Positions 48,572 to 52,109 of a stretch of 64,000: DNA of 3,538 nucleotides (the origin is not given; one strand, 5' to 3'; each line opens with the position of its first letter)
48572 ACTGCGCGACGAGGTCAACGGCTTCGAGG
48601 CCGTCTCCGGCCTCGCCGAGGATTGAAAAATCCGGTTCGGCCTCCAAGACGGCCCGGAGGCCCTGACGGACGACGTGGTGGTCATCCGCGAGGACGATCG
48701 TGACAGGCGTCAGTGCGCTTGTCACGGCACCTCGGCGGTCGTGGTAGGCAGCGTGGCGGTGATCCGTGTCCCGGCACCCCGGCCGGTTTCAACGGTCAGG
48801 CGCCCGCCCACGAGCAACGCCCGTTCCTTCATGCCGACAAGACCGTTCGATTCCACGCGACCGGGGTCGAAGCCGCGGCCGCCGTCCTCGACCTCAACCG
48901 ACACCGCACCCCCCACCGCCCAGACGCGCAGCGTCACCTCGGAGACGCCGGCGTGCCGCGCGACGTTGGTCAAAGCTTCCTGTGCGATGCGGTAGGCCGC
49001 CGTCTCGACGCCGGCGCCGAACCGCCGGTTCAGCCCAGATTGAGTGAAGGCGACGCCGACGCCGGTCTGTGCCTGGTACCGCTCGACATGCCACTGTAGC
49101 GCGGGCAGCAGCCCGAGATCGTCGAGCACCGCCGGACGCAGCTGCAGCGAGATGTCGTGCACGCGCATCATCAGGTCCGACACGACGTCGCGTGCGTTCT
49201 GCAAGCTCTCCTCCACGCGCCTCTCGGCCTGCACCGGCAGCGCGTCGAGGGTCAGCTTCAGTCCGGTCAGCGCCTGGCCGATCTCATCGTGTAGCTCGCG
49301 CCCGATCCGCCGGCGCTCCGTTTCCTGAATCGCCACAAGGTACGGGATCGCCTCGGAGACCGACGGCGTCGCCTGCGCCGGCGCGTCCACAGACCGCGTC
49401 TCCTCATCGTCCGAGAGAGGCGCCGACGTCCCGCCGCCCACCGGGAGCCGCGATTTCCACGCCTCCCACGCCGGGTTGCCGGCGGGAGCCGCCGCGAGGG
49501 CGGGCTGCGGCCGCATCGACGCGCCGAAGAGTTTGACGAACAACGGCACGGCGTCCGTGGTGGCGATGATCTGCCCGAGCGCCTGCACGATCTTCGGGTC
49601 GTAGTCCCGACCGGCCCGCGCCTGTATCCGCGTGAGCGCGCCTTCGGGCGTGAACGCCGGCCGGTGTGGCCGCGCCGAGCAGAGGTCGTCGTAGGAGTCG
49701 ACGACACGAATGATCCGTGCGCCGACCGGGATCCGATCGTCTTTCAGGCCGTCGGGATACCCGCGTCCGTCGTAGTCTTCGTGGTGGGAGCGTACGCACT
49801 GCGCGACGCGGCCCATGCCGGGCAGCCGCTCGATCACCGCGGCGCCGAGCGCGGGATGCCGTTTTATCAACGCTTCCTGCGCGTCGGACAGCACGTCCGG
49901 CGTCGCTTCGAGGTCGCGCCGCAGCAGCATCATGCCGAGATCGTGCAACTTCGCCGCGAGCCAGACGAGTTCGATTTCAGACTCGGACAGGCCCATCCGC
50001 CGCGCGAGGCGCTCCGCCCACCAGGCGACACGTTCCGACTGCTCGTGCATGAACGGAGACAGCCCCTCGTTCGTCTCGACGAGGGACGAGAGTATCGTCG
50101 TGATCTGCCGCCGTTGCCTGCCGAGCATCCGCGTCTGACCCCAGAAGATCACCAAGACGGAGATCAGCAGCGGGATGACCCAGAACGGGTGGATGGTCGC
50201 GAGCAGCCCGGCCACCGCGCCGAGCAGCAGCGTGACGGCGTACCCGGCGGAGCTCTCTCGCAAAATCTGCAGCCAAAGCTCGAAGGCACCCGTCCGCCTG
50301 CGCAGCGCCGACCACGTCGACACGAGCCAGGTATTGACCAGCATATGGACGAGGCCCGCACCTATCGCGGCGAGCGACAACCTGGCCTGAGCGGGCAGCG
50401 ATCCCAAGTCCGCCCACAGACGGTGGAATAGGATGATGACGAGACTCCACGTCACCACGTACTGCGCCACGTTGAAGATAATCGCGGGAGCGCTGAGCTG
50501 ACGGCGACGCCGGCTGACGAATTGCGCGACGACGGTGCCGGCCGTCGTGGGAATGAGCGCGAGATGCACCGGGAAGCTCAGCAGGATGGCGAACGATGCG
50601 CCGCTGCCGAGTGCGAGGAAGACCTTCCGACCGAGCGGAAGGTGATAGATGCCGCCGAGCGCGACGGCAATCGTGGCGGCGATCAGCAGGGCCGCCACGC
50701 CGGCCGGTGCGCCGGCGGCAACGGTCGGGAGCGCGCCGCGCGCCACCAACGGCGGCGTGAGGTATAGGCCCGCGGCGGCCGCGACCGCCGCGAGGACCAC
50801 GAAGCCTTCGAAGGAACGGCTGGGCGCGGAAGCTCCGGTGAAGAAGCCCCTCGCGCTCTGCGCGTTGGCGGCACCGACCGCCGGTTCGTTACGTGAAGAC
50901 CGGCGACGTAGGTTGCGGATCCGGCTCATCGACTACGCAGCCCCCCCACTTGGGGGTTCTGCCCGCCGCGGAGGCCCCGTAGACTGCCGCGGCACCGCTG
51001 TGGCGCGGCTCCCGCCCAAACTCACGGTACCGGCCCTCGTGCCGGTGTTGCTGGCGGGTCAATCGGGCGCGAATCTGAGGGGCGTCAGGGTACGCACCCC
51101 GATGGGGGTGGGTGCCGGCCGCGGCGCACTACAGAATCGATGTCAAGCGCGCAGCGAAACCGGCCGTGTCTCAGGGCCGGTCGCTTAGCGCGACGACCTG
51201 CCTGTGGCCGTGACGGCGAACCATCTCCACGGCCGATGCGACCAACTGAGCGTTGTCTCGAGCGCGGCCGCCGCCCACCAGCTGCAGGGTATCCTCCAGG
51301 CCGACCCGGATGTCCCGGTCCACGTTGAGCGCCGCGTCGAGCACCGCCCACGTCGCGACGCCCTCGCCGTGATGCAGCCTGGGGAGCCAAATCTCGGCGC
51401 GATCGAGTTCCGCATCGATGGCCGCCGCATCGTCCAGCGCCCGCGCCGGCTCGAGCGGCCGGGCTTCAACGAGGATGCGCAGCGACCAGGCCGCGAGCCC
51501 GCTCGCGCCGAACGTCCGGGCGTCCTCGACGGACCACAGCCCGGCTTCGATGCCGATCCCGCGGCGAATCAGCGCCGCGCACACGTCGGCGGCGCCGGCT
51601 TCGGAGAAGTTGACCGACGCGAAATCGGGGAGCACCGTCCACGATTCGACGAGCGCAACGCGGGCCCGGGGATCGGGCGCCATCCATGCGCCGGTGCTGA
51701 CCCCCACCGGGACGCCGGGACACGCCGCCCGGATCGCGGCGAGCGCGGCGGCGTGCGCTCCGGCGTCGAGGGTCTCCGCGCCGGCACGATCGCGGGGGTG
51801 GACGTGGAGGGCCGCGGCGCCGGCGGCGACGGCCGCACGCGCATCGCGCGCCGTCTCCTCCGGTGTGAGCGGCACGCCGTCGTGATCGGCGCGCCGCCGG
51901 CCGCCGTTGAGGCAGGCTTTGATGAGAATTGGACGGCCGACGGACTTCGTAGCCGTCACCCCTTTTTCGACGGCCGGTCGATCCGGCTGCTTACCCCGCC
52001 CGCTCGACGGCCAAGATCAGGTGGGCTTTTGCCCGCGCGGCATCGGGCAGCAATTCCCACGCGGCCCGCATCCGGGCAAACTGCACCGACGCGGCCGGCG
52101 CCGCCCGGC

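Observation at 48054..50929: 7TM - HD-GYP - histidine kinase fusion sensor with cognate LuxR-type regulator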

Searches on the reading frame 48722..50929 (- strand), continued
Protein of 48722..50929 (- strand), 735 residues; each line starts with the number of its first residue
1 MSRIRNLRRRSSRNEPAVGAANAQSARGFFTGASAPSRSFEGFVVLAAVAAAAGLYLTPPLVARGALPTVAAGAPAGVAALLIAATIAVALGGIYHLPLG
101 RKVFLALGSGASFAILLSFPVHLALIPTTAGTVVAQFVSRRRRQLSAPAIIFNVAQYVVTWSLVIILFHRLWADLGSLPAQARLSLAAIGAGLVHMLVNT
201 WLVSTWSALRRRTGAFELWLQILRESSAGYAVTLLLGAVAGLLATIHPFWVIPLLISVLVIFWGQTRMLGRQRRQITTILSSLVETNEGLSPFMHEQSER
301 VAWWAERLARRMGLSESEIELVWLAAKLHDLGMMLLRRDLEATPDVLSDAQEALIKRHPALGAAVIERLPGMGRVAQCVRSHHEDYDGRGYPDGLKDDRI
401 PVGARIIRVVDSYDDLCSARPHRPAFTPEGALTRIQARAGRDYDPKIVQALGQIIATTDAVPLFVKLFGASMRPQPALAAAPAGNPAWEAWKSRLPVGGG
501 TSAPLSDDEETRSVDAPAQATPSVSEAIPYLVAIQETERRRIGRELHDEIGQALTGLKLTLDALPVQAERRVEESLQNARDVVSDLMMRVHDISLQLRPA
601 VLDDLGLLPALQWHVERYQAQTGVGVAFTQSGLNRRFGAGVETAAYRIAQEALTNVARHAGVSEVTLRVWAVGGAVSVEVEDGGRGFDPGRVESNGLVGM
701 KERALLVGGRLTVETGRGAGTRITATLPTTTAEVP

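Call 44: search_protein_families(library=pfam, proteins=[P0028, P0037, P0042, P0007, P0008, P0009, P0021, P0046], max_evalue=0.01)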
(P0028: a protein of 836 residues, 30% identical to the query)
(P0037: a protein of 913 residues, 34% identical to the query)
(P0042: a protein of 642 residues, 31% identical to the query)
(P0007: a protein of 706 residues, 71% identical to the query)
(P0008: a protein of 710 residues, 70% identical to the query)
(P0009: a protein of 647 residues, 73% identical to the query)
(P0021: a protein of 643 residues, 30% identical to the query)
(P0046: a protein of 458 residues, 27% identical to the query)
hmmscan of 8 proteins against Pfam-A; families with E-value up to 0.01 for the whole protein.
P0028 (836 aa): 7 families
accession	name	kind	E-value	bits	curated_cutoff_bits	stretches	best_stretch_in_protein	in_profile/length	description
PF00990.26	GGDEF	-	1.9e-38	132.2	23.8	1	629-783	1-159/161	Diguanylate cyclase, GGDEF domain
PF13487.12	HD_5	-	1.4e-36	126.2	27.2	1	244-405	6-170/170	HD domain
PF01966.28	HD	-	4.6e-20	72.5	22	1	253-373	2-115/116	HD domain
PF13185.12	GAF_2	-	7.1e-11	42.9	28.6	1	482-608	3-127/136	GAF domain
PF01590.32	GAF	-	1.2e-09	39.2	22.4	1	483-607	2-124/133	GAF domain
PF20972.2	MASE9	-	3.1e-07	31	24.3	1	76-210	63-193/203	MASE9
PF13492.12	GAF_3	-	1.4e-06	29.2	27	1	483-618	2-129/129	GAF domain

P0037 (913 aa): 5 families
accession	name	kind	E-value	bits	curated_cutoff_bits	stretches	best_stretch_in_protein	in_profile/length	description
PF13487.12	HD_5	-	1.4e-37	129.5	27.2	1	720-884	3-170/170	HD domain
PF00990.26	GGDEF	-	1.4e-36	126.1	23.8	1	231-392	2-161/161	Diguanylate cyclase, GGDEF domain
PF01966.28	HD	-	7.7e-24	84.7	22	1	732-853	2-116/116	HD domain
PF20972.2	MASE9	-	1.1e-05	25.9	24.3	0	538-609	71-142/203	MASE9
PF08668.18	HDOD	-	0.0069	16.3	22.9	0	733-821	97-195/196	HDOD domain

P0042 (642 aa): 7 families
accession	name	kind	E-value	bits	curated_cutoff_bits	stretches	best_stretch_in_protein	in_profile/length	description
PF13487.12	HD_5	-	2.4e-36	125.5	27.2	1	275-436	7-170/170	HD domain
PF01966.28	HD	-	1.1e-19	71.3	22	1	284-404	3-115/116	HD domain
PF13185.12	GAF_2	-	1.5e-10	41.8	28.6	1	497-620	13-136/136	GAF domain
PF01590.32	GAF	-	1.4e-08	35.8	22.4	1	498-619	12-133/133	GAF domain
PF20972.2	MASE9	-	1.8e-06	28.5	24.3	1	85-208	50-165/203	MASE9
PF13492.12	GAF_3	-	4.3e-05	24.4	27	1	497-621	11-129/129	GAF domain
PF08668.18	HDOD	-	0.00046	20.2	22.9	1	269-373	70-195/196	HDOD domain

P0007 (706 aa): 7 families
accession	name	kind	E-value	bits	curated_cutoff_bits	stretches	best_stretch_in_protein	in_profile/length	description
PF13487.12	HD_5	-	8.8e-32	110.6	27.2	1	251-404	14-170/170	HD domain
PF01966.28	HD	-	1.8e-18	67.3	22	1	253-372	3-115/116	HD domain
PF07730.19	HisKA_3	-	2.9e-12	47.4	24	1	505-567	1-66/68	Histidine kinase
PF02518.31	HATPase_c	-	5e-10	40.3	26.4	1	609-697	3-110/111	Histidine kinase-, DNA gyrase B-, and HSP90-like ATPase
PF20972.2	MASE9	-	1.1e-05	25.9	24.3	1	78-221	62-199/203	MASE9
PF13581.12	HATPase_c_2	-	3e-05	24.5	27.4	1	616-678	36-92/127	Histidine kinase-like ATPase domain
PF08668.18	HDOD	-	0.0029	17.5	22.9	1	252-302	96-144/196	HDOD domain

P0008 (710 aa): 7 families
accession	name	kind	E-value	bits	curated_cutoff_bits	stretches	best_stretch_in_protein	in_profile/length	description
PF13487.12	HD_5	-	1.6e-31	109.8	27.2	1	250-405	12-170/170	HD domain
PF01966.28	HD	-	1.5e-16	61.1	22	1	254-373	3-115/116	HD domain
PF07730.19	HisKA_3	-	2.4e-13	50.8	24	1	509-573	1-68/68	Histidine kinase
PF02518.31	HATPase_c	-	7.4e-12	46.1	26.4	1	612-701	2-110/111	Histidine kinase-, DNA gyrase B-, and HSP90-like ATPase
PF13581.12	HATPase_c_2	-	2e-07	31.5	27.4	1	619-682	35-92/127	Histidine kinase-like ATPase domain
PF20972.2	MASE9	-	3e-07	31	24.3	1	77-222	60-199/203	MASE9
PF08668.18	HDOD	-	0.0044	17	22.9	0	253-307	96-148/196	HDOD domain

P0009 (647 aa): 6 families
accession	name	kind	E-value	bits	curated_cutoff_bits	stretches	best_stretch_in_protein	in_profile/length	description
PF13487.12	HD_5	-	1.9e-28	99.7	27.2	1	190-345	12-170/170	HD domain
PF01966.28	HD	-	3.8e-15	56.6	22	1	194-312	3-114/116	HD domain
PF07730.19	HisKA_3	-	1.3e-13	51.8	24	1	446-510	1-68/68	Histidine kinase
PF02518.31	HATPase_c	-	2.1e-11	44.7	26.4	1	549-638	2-110/111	Histidine kinase-, DNA gyrase B-, and HSP90-like ATPase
PF20972.2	MASE9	-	3.7e-07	30.7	24.3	1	17-162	60-199/203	MASE9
PF13581.12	HATPase_c_2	-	3.5e-06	27.5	27.4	1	557-604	36-88/127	Histidine kinase-like ATPase domain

P0021 (643 aa): 7 families
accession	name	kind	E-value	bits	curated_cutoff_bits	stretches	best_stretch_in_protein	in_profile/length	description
PF13487.12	HD_5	-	2.8e-40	138.3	27.2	1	248-410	5-170/170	HD domain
PF01966.28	HD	-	1.1e-21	77.7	22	1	258-378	2-115/116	HD domain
PF13185.12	GAF_2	-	8.2e-13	49.2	28.6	1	538-626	46-134/136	GAF domain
PF01590.32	GAF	-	1.1e-11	45.9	22.4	1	494-625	2-131/133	GAF domain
PF13492.12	GAF_3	-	2.1e-08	35.1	27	1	494-626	2-126/129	GAF domain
PF20972.2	MASE9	-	6.5e-05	23.4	24.3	1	76-174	60-156/203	MASE9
PF08668.18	HDOD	-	0.001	19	22.9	1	257-347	95-195/196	HDOD domain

P0046 (458 aa): 4 families
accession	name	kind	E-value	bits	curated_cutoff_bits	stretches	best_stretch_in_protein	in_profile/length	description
PF13487.12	HD_5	-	5.2e-38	130.9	27.2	1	243-410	2-170/170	HD domain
PF01966.28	HD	-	4.9e-19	69.2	22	1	256-379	2-116/116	HD domain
PF20972.2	MASE9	-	9.2e-05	22.9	24.3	1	72-229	49-199/203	MASE9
PF08668.18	HDOD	-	0.00017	21.6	22.9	1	256-295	96-133/196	HDOD domain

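Call 60: find_encoding_contigs(protein=P0136, flank=4000, max_places=2)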
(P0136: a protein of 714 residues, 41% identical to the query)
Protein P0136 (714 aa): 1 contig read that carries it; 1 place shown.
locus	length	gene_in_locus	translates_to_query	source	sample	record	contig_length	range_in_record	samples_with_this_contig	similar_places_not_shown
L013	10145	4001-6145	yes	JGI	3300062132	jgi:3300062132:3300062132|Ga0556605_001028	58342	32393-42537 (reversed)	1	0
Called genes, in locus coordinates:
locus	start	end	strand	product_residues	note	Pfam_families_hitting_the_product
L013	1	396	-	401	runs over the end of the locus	PF28597:T2SSF_N, PF00482:T2SSF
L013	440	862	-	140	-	-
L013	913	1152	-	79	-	-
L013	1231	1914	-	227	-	-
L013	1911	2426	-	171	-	-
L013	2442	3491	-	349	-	-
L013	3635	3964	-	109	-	-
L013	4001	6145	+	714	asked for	PF13487:HD_5, PF01966:HD, PF13581:HATPase_c_2 (faint), PF07730:HisKA_3 (faint), PF02518:HATPase_c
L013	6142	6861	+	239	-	PF00072:Response_reg, PF00196:GerE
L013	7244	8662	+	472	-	-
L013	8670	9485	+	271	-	-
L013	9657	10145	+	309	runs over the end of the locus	-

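Call 61: find_encoding_contigs(protein=P0142, flank=4000, max_places=2)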
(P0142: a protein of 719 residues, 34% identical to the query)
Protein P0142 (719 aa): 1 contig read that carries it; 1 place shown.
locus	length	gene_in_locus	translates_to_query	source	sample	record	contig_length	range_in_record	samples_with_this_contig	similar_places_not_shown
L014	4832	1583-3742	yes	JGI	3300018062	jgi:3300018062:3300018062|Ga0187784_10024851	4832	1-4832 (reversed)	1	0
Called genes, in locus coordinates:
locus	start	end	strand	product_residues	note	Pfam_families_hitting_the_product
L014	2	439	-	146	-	?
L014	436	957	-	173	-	-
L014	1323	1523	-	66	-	-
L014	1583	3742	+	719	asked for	PF08668:HDOD (weak), PF13487:HD_5, PF01966:HD, PF13581:HATPase_c_2, PF02518:HATPase_c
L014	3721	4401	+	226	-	PF00072:Response_reg, PF00196:GerE, PF08281:Sigma70_r4_2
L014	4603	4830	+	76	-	?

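Call 65: search_protein_families(library=pfam, proteins=[P0073, P0107], max_evalue=0.0001)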
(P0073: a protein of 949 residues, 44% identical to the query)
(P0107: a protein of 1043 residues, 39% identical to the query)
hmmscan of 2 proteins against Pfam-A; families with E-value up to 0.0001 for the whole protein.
P0073 (949 aa): 9 families
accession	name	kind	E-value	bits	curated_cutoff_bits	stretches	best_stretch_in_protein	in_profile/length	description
PF13487.12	HD_5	-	4.5e-39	134.4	27.2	1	190-345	12-170/170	HD domain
PF02518.31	HATPase_c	-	4.3e-25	88.7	26.4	1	823-925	2-108/111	Histidine kinase-, DNA gyrase B-, and HSP90-like ATPase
PF00512.31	HisKA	-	7.1e-16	58.5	26.9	1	715-776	2-62/66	His Kinase A (phospho-acceptor) domain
PF13185.12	GAF_2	-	3.7e-13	50.3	28.6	1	432-564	7-136/136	GAF domain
PF01590.32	GAF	-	9.3e-12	46.1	22.4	1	431-563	4-133/133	GAF domain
PF01966.28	HD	-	1.2e-11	45.3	22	1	195-314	4-116/116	HD domain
PF13492.12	GAF_3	-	9.1e-07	29.8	27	1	448-565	22-129/129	GAF domain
PF00989.32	PAS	-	2.6e-06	27.8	22.6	1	589-696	6-113/113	PAS fold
PF08448.16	PAS_4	-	8.2e-06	26.5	23.1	1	591-701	2-110/110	PAS fold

P0107 (1043 aa): 9 families
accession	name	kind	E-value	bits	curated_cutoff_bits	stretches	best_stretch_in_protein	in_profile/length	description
PF13487.12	HD_5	-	1.1e-32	113.5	27.2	1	832-995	4-170/170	HD domain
PF02518.31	HATPase_c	-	4.4e-32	111.3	26.4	1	544-654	2-110/111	Histidine kinase-, DNA gyrase B-, and HSP90-like ATPase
PF01590.32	GAF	-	1.2e-19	71.5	22.4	1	674-808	2-130/133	GAF domain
PF13185.12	GAF_2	-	1.8e-17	64.2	28.6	1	680-810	10-134/136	GAF domain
PF00512.31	HisKA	-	2.4e-16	59.9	26.9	1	430-497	2-66/66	His Kinase A (phospho-acceptor) domain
PF13492.12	GAF_3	-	2.4e-15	57.5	27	1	681-811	9-127/129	GAF domain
PF01966.28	HD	-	3e-09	37.6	22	1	853-963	12-115/116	HD domain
PF13581.12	HATPase_c_2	-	7.7e-05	23.1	27.4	0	551-629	35-110/127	Histidine kinase-like ATPase domain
PF13589.12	HATPase_c_3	-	9.1e-05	22.9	25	0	566-621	19-77/137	Histidine kinase-, DNA gyrase B-, and HSP90-like ATPase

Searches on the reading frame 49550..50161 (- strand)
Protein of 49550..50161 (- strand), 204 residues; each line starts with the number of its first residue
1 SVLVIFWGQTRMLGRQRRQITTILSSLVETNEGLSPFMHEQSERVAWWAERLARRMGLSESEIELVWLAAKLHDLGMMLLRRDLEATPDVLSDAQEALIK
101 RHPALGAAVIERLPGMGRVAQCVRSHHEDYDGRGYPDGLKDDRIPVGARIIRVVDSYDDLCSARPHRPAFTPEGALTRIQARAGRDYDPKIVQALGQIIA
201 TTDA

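Call 55: predict_structure(alignment_id=A2)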
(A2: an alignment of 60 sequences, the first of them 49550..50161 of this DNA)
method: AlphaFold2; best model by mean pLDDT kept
length: 204 residues; sequences in the alignment: 60
mean_pLDDT: 89.6   pTM: 0.87
mean pLDDT of the five models: 89.6, 89.1, 88.8, 88.1, 87.8
residues with pLDDT >= 90: 133; 70-90: 49; 50-70: 17; < 50: 5
segments of 3 or more residues with pLDDT < 50: none
pLDDT, mean of each block of 10 residues (from residue 1): 52 74 87 85 97 98 98 93 68 89 97 94 98 98 98 98 89 96 98 96 69
secondary structure, 60 per line:
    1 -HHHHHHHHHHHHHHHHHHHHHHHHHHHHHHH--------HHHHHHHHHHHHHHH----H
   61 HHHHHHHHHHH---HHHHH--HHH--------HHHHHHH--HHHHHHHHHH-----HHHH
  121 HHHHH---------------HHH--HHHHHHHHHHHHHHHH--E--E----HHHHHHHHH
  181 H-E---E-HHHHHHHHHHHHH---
elements in order: H2-32 H41-55 H60-71 H75-79 H93-99 H102-111 H117-125 H146-161 H172-181 H189-201

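Call 57: fold_search(model_id=the predicted structure, library=pdb)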
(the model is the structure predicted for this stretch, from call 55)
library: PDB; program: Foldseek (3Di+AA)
matches with E <= 10: 265; with E <= 0.001: 15
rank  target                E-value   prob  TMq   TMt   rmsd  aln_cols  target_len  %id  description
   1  9rbz_B                3.0e-12  1.00  0.83  0.82   3.3       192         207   24  DvhD, HD-GYP domain, c-di-GMP-bound (released 2026-03-04)
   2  9rbz_A                4.7e-12  1.00  0.83  0.82   3.5       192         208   24  DvhD, HD-GYP domain, c-di-GMP-bound (released 2026-03-04)
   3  9rbz_C                5.7e-12  1.00  0.83  0.84   3.0       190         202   25  DvhD, HD-GYP domain, c-di-GMP-bound (released 2026-03-04)
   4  9rbz_D                5.7e-12  1.00  0.83  0.82   3.5       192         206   24  DvhD, HD-GYP domain, c-di-GMP-bound (released 2026-03-04)
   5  4r8z_B                1.1e-11  1.00  0.81  0.76   2.8       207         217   29  Crystal Structure of PA4781 HD-GYP domain from Pseudomonas aeruginosa at 2.2A resolution showing a bi-metallic Ni ion  (released 2015-03-04)
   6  4r8z_A                6.8e-11  1.00  0.80  0.75   2.6       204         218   30  Crystal Structure of PA4781 HD-GYP domain from Pseudomonas aeruginosa at 2.2A resolution showing a bi-metallic Ni ion  (released 2015-03-04)
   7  4mcw_A                1.7e-10  1.00  0.79  0.47   3.6       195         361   27  Crystal structure of a HD-GYP domain (a cyclic-di-GMP phosphodiesterase) containing a tri-nuclear metal centre (released 2014-02-19)
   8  4mcw_B                4.4e-10  1.00  0.81  0.47   3.5       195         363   27  Crystal structure of a HD-GYP domain (a cyclic-di-GMP phosphodiesterase) containing a tri-nuclear metal centre (released 2014-02-19)
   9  9rc0                  2.5e-07  1.00  0.74  0.52   3.3       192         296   23  DvhD, PAS/HD-GYP domains (released 2026-03-04)
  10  3tmc_A                1.6e-06  1.00  0.64  0.44   3.2       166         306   22  Bd1817, a HDG"Y"P protein from Bdellovibrio bacteriovorus (released 2011-10-19)
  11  5z7c                  2.1e-06  1.00  0.67  0.34   7.1       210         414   22  crystal structure of cyclic GMP-AMP specifc phosphodiesterases in V.cholerae (V-cGAP3) (released 2019-01-02)
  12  3tm8_A                2.6e-06  1.00  0.64  0.44   3.2       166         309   22  Bd1817, a HDG"Y"P protein from Bdellovibrio bacteriovorus (released 2011-10-19)
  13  3tm8_B                4.5e-06  1.00  0.64  0.44   3.2       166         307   22  Bd1817, a HDG"Y"P protein from Bdellovibrio bacteriovorus (released 2011-10-19)
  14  3tmb_B                4.9e-06  1.00  0.65  0.43   3.0       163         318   22  Bd1817, a HDG"Y"P protein from Bdellovibrio bacteriovorus (released 2011-10-19)
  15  3tmd                  1.0e-05  1.00  0.59  0.41   4.0       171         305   23  Bd1817, a HDG"Y"P protein from Bdellovibrio bacteriovorus (released 2011-10-19)
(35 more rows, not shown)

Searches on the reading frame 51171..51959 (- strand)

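Call 49: search_protein_families(library=pfam, proteins=[window:51171-51959:-], max_evalue=0.001)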
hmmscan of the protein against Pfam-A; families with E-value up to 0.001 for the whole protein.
window:51171-51959:- (262 aa): 1 family
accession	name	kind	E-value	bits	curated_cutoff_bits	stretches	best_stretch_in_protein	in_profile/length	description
PF05853.18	BKACE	-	1.4e-31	110.3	24.8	2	10-121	1-112/274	beta-keto acid cleavage enzyme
